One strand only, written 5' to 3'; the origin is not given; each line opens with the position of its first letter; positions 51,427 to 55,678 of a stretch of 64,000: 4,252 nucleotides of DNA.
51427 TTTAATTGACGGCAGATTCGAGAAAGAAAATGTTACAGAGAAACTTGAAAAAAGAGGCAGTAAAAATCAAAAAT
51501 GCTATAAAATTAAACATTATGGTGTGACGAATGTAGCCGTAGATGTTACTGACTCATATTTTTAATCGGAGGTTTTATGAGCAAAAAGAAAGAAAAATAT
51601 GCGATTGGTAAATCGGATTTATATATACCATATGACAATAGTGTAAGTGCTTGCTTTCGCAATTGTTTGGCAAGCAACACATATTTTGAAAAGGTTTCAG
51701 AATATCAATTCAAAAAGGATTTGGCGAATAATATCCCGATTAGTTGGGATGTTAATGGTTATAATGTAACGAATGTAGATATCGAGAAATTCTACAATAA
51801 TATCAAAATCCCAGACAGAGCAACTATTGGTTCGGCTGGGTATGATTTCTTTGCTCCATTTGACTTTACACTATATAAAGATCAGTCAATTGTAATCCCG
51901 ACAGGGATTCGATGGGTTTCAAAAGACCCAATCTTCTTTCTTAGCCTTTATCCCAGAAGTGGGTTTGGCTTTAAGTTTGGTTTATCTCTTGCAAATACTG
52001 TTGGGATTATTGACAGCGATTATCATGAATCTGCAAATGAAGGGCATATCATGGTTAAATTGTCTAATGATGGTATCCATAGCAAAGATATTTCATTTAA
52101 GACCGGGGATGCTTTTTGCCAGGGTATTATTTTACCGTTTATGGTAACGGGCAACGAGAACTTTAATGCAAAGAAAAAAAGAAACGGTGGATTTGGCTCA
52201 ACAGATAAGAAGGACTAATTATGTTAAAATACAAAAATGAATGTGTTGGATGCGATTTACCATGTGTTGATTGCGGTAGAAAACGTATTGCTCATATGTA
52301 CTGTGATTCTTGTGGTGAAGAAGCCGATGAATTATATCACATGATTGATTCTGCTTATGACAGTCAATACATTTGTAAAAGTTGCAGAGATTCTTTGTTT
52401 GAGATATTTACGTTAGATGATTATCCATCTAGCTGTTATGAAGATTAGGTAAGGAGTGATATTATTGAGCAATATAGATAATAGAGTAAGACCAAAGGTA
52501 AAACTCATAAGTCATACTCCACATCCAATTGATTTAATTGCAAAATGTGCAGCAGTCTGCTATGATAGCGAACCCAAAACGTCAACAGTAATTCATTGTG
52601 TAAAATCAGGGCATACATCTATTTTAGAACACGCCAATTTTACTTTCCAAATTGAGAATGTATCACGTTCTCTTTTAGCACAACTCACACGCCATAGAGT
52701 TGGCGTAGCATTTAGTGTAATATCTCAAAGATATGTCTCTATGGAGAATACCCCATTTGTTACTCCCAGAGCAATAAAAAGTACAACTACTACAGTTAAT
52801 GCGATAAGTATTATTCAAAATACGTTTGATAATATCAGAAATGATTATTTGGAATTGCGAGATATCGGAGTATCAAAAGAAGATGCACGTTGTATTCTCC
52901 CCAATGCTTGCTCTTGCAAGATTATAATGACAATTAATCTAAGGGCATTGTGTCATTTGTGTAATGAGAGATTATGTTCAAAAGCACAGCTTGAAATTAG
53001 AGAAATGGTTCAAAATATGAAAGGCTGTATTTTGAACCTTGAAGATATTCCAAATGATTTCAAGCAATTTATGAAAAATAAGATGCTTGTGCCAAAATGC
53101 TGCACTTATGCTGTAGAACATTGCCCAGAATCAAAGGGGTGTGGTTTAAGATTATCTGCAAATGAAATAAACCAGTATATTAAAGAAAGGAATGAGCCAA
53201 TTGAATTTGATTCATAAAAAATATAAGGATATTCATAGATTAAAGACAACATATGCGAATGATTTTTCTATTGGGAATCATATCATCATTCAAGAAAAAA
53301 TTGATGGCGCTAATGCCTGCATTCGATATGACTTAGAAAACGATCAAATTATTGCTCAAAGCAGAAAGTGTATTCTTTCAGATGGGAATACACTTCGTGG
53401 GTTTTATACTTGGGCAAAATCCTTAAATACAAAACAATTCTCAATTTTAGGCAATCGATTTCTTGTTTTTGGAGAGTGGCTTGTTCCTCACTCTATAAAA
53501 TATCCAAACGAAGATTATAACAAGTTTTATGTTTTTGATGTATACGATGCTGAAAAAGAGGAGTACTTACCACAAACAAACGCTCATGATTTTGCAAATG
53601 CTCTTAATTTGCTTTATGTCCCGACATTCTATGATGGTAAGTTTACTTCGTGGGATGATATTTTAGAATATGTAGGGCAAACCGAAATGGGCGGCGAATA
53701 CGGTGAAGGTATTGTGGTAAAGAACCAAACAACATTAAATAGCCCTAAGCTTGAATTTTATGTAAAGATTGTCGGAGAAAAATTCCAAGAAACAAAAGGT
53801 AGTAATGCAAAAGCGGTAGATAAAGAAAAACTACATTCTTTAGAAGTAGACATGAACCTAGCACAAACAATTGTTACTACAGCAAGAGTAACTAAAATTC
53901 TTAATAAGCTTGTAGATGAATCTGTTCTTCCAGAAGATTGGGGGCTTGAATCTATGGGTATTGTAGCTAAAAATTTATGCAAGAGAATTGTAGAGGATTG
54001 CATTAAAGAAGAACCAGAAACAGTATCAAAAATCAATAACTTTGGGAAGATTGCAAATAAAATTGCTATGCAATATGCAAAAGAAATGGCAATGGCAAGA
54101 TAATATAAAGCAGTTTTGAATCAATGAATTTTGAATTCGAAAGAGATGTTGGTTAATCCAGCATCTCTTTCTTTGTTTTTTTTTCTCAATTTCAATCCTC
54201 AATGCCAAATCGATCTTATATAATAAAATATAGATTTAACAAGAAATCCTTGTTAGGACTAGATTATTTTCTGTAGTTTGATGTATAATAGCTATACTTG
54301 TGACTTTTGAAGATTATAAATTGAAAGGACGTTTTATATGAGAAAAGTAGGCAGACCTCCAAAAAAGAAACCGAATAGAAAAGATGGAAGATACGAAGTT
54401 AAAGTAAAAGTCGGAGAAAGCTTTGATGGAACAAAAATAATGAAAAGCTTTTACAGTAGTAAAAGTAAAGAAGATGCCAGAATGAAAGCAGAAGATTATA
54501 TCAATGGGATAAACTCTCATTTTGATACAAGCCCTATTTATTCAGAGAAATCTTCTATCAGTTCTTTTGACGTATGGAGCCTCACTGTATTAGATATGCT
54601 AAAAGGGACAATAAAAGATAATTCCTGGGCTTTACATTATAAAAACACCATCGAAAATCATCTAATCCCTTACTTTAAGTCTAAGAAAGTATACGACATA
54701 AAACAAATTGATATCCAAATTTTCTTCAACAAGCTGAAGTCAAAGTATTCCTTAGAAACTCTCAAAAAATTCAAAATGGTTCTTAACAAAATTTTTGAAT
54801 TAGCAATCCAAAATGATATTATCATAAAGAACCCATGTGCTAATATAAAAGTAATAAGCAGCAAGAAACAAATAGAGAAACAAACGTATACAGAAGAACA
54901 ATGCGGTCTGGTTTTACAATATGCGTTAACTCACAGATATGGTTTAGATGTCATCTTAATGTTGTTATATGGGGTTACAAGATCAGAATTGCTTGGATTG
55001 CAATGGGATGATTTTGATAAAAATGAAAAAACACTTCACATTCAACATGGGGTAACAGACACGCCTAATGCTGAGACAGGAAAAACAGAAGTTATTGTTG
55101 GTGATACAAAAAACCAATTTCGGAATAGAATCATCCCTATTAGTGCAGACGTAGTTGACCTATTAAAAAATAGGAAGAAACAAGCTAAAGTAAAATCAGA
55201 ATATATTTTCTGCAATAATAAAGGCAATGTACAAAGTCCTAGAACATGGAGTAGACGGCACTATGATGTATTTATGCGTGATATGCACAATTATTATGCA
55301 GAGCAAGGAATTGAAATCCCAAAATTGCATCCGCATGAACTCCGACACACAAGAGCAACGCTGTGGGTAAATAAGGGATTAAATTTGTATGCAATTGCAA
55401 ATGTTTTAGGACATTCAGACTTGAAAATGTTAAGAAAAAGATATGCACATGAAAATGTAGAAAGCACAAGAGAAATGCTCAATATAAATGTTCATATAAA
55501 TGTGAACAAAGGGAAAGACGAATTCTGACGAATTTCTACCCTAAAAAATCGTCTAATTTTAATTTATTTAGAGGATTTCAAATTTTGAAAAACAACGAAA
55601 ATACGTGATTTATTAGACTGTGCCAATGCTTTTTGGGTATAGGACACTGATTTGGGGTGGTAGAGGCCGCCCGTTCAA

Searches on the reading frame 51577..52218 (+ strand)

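Call 71: search_protein_families(library=pfam, proteins=[window:51577-52218:+], max_evalue=0.01)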
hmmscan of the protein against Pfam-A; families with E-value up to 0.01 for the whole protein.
window:51577-52218:+ (213 aa): 1 family
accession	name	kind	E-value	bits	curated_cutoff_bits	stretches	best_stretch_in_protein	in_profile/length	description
PF00692.24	dUTPase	-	1.2e-14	54.6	22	1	75-209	2-128/129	dUTPase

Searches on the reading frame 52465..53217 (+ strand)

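Call 71: search_protein_families(library=pfam, proteins=[window:52465-53217:+], max_evalue=0.01)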
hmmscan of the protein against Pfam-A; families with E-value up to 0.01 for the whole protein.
window:52465-53217:+ (250 aa): 1 family
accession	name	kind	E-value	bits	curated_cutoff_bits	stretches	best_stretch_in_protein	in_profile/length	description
PF02511.20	Thy1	-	1.1e-53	182.3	24.8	1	13-186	1-182/191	Thymidylate synthase complementing protein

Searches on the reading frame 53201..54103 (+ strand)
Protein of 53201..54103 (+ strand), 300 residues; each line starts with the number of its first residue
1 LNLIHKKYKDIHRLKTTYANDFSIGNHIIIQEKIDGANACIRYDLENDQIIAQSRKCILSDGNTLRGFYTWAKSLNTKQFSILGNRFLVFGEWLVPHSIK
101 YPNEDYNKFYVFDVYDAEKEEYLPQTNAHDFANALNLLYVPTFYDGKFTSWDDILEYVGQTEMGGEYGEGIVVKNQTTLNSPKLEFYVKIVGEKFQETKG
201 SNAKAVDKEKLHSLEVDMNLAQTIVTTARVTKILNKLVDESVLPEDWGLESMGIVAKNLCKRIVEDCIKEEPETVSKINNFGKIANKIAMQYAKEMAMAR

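Call 71: search_protein_families(library=pfam, proteins=[window:53201-54103:+], max_evalue=0.01)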
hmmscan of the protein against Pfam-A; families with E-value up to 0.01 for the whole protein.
window:53201-54103:+ (300 aa): 1 family
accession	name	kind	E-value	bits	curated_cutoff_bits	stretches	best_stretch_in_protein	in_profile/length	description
PF09414.15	RNA_ligase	-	1.5e-27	97.2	27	1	27-189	2-169/171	RNA ligase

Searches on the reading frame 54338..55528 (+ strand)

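Call 71: search_protein_families(library=pfam, proteins=[window:54338-55528:+], max_evalue=0.01)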
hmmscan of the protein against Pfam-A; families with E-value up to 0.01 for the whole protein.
window:54338-55528:+ (396 aa): 4 families
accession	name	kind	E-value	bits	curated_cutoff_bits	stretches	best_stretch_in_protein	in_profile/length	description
PF00589.27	Phage_integrase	-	5.3e-22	78.8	27.1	1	206-374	29-170/172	Phage integrase family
PF14659.12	Phage_int_SAM_3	-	6.6e-09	36.3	22.6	1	86-133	11-57/58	Phage integrase, N-terminal SAM-like domain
PF22022.2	Phage_int_M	-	8.6e-08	32.8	27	1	100-171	23-94/96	Phage integrase central domain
PF13495.12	Phage_int_SAM_4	-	0.006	17.4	27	0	101-161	22-83/85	Phage integrase, N-terminal SAM-like domain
